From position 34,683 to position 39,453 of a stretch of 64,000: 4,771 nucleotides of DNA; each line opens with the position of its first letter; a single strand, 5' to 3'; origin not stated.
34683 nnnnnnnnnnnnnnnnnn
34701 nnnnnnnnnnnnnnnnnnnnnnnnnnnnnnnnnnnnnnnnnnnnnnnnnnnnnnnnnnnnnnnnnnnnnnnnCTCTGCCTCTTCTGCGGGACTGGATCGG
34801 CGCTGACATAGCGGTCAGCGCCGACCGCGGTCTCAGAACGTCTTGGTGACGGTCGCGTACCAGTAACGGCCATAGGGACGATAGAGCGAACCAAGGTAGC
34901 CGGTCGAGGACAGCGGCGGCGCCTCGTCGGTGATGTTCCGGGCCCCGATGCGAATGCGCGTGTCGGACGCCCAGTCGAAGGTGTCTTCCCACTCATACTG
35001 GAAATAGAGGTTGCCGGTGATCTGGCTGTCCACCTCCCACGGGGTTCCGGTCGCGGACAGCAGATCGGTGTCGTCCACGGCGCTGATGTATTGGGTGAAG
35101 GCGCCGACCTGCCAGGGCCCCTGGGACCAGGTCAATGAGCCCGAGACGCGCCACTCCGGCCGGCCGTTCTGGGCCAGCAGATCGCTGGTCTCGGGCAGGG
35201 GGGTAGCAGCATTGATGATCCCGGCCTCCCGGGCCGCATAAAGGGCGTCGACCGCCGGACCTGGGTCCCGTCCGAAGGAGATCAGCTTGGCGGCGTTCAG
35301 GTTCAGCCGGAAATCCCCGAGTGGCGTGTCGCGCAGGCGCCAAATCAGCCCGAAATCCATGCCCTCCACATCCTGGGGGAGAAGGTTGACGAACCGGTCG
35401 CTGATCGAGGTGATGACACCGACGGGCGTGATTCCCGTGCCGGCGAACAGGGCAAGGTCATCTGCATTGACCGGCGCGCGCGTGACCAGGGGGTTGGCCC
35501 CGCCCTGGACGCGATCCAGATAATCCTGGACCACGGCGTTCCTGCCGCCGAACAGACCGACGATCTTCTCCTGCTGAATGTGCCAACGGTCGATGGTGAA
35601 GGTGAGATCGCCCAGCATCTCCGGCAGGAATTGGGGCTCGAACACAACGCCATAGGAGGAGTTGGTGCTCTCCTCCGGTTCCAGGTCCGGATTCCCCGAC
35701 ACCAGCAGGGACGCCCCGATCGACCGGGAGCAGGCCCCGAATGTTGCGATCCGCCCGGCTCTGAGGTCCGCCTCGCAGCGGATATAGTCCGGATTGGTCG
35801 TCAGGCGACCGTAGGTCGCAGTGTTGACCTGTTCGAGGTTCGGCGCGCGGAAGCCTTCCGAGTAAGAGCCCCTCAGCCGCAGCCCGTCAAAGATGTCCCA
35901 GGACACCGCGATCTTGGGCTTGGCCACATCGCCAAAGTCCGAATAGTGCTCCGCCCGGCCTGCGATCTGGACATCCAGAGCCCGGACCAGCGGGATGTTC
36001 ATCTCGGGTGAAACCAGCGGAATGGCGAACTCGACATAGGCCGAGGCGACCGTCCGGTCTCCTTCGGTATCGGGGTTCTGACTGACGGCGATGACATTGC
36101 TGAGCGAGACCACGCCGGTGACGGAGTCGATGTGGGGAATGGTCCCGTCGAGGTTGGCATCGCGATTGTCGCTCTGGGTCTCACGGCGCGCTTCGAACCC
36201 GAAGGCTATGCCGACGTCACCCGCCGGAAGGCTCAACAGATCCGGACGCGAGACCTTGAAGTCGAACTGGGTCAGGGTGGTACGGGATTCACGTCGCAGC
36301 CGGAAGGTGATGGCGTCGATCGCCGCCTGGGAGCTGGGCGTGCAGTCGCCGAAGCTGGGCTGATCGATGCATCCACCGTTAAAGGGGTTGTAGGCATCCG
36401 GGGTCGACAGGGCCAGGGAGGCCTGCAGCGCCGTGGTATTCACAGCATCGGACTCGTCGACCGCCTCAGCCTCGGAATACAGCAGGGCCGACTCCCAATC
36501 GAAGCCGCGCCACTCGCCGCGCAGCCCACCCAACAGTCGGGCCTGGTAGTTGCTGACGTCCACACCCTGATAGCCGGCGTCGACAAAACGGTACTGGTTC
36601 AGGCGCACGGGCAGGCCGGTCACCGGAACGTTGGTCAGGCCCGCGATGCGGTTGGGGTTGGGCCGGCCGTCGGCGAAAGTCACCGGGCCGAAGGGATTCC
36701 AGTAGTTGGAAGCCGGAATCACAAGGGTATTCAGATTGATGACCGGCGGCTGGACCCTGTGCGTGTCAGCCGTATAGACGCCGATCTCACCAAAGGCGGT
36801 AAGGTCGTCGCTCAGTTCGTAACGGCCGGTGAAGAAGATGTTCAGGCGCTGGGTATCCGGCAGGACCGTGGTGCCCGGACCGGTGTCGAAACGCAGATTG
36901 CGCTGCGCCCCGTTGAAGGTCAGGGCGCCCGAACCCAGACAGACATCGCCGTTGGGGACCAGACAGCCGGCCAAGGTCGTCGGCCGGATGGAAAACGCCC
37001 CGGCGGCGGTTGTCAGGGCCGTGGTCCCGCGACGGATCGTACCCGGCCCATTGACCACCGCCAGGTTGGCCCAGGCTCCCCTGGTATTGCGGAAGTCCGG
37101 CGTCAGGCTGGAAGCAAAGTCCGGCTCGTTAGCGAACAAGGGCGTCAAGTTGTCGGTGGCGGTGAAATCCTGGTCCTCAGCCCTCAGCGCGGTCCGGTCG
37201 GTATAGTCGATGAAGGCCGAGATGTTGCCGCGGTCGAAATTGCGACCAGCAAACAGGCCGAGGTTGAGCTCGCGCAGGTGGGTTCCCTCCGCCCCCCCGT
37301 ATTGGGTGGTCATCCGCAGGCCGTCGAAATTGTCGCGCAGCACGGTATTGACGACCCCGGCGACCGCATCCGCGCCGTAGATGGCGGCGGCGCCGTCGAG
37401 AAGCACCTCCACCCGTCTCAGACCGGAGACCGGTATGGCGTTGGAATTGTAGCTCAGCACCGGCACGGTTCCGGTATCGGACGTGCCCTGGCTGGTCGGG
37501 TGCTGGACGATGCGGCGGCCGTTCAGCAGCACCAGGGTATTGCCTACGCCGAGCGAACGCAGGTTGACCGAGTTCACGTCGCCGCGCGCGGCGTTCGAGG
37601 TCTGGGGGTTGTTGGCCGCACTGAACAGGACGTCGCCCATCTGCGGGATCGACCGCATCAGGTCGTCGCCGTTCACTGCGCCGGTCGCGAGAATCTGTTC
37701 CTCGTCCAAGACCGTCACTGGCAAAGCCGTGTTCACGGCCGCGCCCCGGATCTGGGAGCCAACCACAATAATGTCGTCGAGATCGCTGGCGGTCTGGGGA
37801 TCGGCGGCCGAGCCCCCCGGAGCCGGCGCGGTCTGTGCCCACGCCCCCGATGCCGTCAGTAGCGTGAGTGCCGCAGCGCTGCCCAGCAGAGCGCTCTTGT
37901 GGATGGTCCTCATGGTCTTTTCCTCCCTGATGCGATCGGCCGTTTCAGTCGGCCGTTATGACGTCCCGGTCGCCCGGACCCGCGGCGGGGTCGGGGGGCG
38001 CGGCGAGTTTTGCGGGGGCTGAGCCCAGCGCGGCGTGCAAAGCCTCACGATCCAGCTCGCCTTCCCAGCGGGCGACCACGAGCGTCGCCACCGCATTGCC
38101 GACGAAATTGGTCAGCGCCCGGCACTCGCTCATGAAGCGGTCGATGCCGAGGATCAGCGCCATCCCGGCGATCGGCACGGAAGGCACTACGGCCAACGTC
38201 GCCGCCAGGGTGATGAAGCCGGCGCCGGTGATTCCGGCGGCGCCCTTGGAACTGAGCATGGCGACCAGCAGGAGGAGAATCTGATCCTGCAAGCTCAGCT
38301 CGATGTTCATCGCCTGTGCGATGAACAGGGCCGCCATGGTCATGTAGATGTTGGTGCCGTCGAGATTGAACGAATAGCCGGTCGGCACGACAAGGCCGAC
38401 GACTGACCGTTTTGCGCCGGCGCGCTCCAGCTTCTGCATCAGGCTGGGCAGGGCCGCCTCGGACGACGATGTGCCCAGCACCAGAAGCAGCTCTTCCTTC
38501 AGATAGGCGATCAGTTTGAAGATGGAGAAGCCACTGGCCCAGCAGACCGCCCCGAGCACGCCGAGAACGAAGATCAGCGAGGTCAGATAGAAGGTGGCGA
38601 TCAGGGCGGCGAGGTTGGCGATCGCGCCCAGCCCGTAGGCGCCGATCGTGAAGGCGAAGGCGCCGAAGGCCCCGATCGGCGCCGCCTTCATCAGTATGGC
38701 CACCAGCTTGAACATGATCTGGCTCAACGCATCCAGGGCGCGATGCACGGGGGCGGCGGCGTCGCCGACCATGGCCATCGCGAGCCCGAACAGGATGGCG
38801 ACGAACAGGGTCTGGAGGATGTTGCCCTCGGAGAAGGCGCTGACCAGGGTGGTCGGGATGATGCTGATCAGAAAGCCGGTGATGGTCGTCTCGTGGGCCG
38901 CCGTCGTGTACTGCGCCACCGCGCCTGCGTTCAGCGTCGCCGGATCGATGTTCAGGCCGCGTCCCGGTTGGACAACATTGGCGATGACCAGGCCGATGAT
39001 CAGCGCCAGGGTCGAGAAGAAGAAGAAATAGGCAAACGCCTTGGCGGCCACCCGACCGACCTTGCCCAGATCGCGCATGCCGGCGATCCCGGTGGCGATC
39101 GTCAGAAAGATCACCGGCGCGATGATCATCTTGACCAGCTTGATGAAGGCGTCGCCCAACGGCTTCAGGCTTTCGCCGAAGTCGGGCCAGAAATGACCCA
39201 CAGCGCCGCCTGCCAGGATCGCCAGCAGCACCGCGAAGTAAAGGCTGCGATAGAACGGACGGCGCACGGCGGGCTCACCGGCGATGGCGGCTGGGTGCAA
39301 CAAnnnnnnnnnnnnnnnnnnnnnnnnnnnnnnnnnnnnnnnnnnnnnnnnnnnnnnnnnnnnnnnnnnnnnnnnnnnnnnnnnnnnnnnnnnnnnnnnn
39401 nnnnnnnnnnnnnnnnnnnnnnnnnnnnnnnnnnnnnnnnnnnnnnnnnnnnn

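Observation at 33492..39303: dctA-TonB receptor-secreted serine hydrolase operon: a possible dicarboxylate-polyester (polymalate) utilisation system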

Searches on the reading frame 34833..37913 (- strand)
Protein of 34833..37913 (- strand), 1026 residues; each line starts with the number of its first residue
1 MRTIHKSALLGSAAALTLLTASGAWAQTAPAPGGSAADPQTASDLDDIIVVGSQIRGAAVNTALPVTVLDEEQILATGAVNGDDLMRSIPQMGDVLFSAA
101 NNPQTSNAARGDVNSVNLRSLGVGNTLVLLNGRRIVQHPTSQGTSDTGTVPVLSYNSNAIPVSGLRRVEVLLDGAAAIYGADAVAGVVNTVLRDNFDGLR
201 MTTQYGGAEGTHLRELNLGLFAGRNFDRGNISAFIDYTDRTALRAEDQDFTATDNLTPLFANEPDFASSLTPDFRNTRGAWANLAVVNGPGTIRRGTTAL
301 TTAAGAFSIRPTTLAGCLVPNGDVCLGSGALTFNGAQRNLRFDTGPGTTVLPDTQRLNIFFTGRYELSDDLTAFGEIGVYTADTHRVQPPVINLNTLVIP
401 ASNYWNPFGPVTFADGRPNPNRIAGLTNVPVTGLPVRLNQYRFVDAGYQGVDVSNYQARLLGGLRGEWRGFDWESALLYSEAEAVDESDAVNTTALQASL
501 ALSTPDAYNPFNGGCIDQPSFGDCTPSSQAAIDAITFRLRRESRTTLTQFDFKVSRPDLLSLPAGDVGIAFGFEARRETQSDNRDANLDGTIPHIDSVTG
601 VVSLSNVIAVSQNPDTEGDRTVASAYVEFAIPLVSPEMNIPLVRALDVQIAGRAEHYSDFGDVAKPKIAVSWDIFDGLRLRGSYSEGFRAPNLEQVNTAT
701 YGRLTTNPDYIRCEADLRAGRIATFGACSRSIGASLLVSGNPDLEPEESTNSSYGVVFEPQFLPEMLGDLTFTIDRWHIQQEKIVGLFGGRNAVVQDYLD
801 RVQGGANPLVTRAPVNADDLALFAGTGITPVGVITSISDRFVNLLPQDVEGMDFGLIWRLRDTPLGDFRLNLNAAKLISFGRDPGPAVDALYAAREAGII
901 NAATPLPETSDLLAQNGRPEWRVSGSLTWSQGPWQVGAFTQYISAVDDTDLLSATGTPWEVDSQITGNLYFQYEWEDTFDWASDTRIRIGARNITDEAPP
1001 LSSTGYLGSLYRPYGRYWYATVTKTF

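Call 6: search_protein_families(library=pfam, proteins=[window:34833-37913:-])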
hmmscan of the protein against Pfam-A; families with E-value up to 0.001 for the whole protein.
window:34833-37913:- (1026 aa): 2 families
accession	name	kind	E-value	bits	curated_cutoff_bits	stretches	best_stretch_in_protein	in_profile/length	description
PF00593.30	TonB_dep_Rec_b-barrel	-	2.7e-27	97.2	27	1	439-994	42-436/436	TonB dependent receptor-like, beta-barrel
PF07715.20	Plug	-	1.8e-13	51.4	23.9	1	61-187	4-107/107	TonB-dependent Receptor Plug Domain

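Call 7: search_protein_families(library=ncbifam, proteins=[window:34833-37913:-])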
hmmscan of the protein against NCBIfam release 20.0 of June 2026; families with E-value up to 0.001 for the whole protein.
window:34833-37913:- (1026 aa): 15 families
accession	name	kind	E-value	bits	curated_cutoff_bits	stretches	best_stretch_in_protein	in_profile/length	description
TIGR01785.1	TonB-hemin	subfamily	7.7e-17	61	316.85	2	45-207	1-143/677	TonB-dependent heme/hemoglobin receptor family protein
NF010051.0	PRK13528.1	subfamily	1e-16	60.4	583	2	58-194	45-173/727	FepA family TonB-dependent siderophore receptor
TIGR01779.1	TonB-B12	equivalog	1.1e-15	57.3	599.7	2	36-217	19-177/614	TonB-dependent vitamin B12 receptor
NF010048.1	PRK13524.1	subfamily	1.6e-15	56.7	493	2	27-195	22-178/744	FepA family TonB-dependent siderophore receptor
NF007926.1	PRK10641.1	equivalog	9.2e-15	54.2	836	2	32-207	21-168/617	TonB-dependent vitamin B12 receptor BtuB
NF010010.0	PRK13483.1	equivalog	2.1e-13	49.1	927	1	106-194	81-164/660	ligand-gated channel protein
NF010012.0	PRK13486.1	equivalog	2.7e-12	45.9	924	2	46-200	26-165/696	TonB-dependent receptor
TIGR01786.1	TonB-hemlactrns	subfamily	2.7e-12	45.9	323.75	1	665-761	439-506/719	TonB-dependent hemoglobin/transferrin/lactoferrin family receptor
NF010038.0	PRK13513.1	equivalog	3.8e-11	42.2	942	1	111-194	88-166/659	ligand-gated channel protein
NF050067.1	TonBEntbctnRecCfrA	equivalog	9.1e-09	34.2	1200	0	108-193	77-158/698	TonB-dependent ferric enterobactin receptor CfrA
NF007478.2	PRK10064.1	equivalog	8.1e-08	31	745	1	82-193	56-158/663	catecholate siderophore receptor CirA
NF010011.0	PRK13484.1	equivalog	5.6e-07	28.2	1197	1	112-192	84-158/682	IreA family TonB-dependent siderophore receptor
TIGR01783.1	TonB-siderophor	subfamily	2.9e-05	22.9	223.5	0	66-194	6-109/649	TonB-dependent siderophore receptor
NF052649.1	TonRcptRhtA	equivalog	4.3e-05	21.9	1100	1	18-200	17-175/744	TonB-dependent siderophore receptor RhtA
TIGR01782.1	TonB-Xanth-Caul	subfamily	4.7e-05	21.9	310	0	666-751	587-649/868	TonB-dependent receptor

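Call 60: find_homologous_proteins(query=window:34833-37913:-)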
Query window:34833-37913:- (1026 aa): 4022 proteins with E <= 0.001 among 8000 candidates; the best 120 are listed.
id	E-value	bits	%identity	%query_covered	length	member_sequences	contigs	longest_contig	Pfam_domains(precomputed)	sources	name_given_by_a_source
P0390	0.0e+0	2181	93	100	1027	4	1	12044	PF07715.21,PF00593.31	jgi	-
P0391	0.0e+0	2181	94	100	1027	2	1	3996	PF07715.21,PF00593.31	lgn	-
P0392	0.0e+0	2181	93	100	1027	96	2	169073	PF07715.21,PF00593.31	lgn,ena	-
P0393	0.0e+0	2163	92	100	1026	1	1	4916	PF07715.21,PF00593.31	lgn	-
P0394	0.0e+0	2152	92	100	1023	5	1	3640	PF07715.21,PF00593.31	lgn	-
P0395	0.0e+0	2094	90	100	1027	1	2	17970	PF07715.21,PF00593.31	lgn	-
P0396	0.0e+0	2065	88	100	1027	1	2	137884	PF07715.21,PF00593.31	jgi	jgi:outer membrane receptor protein involved in Fe transport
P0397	0.0e+0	2042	87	100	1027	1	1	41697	PF07715.21,PF00593.31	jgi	jgi:outer membrane receptor protein involved in Fe transport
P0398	0.0e+0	2038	87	100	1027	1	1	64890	PF07715.21,PF00593.31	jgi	jgi:outer membrane receptor protein involved in Fe transport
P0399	0.0e+0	2022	89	96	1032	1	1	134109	PF07715.21,PF00593.31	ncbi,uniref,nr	ncbi:TonB-dependent receptor [Brevundimonas sp. AAP58]|uniref:TonB-dependent receptor domain-contain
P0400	0.0e+0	2002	86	100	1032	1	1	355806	PF07715.21,PF00593.31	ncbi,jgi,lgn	jgi:outer membrane receptor protein involved in Fe transport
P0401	0.0e+0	1994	86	99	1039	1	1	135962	PF07715.21,PF00593.31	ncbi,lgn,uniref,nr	ncbi:MAG: TonB-dependent receptor [Brevundimonas sp.]|uniref:TonB-dependent receptor domain-containi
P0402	0.0e+0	1993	86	99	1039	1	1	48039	PF07715.21,PF00593.31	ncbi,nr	ncbi:MAG: TonB-dependent receptor [Caulobacteraceae bacterium]|nr:TonB-dependent receptor [Caulobact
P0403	0.0e+0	1971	85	100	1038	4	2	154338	PF07715.21,PF00593.31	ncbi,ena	-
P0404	0.0e+0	1970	85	100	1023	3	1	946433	PF07715.21,PF00593.31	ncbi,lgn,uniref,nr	ncbi:TonB-dependent receptor plug domain-containing protein [Brevundimonas variabilis]|uniref:Outer 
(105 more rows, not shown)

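Call 84: search_solved_structures(query=window:34833-37913:-, max_evalue=0.00001, show_alignments=0)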
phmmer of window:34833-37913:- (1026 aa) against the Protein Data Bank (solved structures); distinct sequences matched with E-value up to 0.00001: 15.
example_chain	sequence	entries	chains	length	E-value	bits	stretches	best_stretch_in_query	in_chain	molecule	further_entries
5fr8_A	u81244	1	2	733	1.1e-10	43.3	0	75-193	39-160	TONB-DEPENDENT SIDEROPHORE RECEPTOR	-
5fp2_A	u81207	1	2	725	2.7e-08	35.4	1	61-201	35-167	FERRIC ENTEROBACTIN RECEPTOR PIRA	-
1fep_A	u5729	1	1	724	5e-07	31.3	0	104-193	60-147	FERRIC ENTEROBACTIN RECEPTOR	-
3rgn_A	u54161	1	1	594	1.2e-06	30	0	82-206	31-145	Vitamin B12 transporter BtuB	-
5out_A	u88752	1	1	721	1.6e-06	29.6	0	103-193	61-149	Ferric enterobactin receptor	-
6q5e_A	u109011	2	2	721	1.6e-06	29.6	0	103-193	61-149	Ferric enterobactin receptor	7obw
5m9b_A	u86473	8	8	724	1.6e-06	29.5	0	103-193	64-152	Ferric enterobactin receptor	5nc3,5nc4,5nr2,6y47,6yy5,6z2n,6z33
6i2j_A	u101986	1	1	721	1.7e-06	29.5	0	103-193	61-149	Ferric enterobactin receptor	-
6r1f_A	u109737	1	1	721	1.7e-06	29.5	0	103-193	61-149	Ferric enterobactin receptor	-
3rgm_A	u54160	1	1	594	1.7e-06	29.5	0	82-206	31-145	Vitamin B12 transporter BtuB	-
5mzs_A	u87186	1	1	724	1.7e-06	29.5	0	103-193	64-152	Ferric enterobactin receptor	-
1nqf_A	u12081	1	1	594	1.8e-06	29.4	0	82-206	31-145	Vitamin B12 receptor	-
3m8b_A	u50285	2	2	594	2.1e-06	29.2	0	89-206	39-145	Vitamin B12 transporter btuB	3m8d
2gsk_A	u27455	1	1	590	2.3e-06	29.1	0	89-206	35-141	Vitamin B12 transporter btuB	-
1nqe_A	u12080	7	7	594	2.4e-06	29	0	82-206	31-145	Vitamin B12 receptor | Vitamin B12 transporter btuB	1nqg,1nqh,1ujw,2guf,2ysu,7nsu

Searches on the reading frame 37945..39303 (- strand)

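Call 6: search_protein_families(library=pfam, proteins=[window:37945-39303:-])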
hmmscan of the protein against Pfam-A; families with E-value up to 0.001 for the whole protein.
window:37945-39303:- (452 aa): 1 family
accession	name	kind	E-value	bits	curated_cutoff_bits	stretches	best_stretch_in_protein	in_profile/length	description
PF00375.23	SDF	-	2.4e-107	359.8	27.9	1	21-413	1-387/387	Sodium:dicarboxylate symporter family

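Call 7: search_protein_families(library=ncbifam, proteins=[window:37945-39303:-])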
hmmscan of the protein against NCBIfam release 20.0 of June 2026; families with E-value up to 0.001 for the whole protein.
window:37945-39303:- (452 aa): 4 families
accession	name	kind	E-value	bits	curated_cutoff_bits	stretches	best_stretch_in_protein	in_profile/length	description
NF002461.0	PRK01663.1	subfamily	3.4e-199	662.3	513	1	14-428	2-416/428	C4-dicarboxylate transporter DctA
NF009587.0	PRK13027.1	subfamily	1.3e-174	581.2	570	1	15-429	3-418/442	C4-dicarboxylate transporter DctA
NF008440.0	PRK11283.1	equivalog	4.7e-97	325.5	638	1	43-421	38-419/437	glutamate/aspartate:proton symporter GltP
NF010151.0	PRK13628.1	equivalog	3.9e-23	82.1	308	1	19-371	14-357/407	serine/threonine transporter SstT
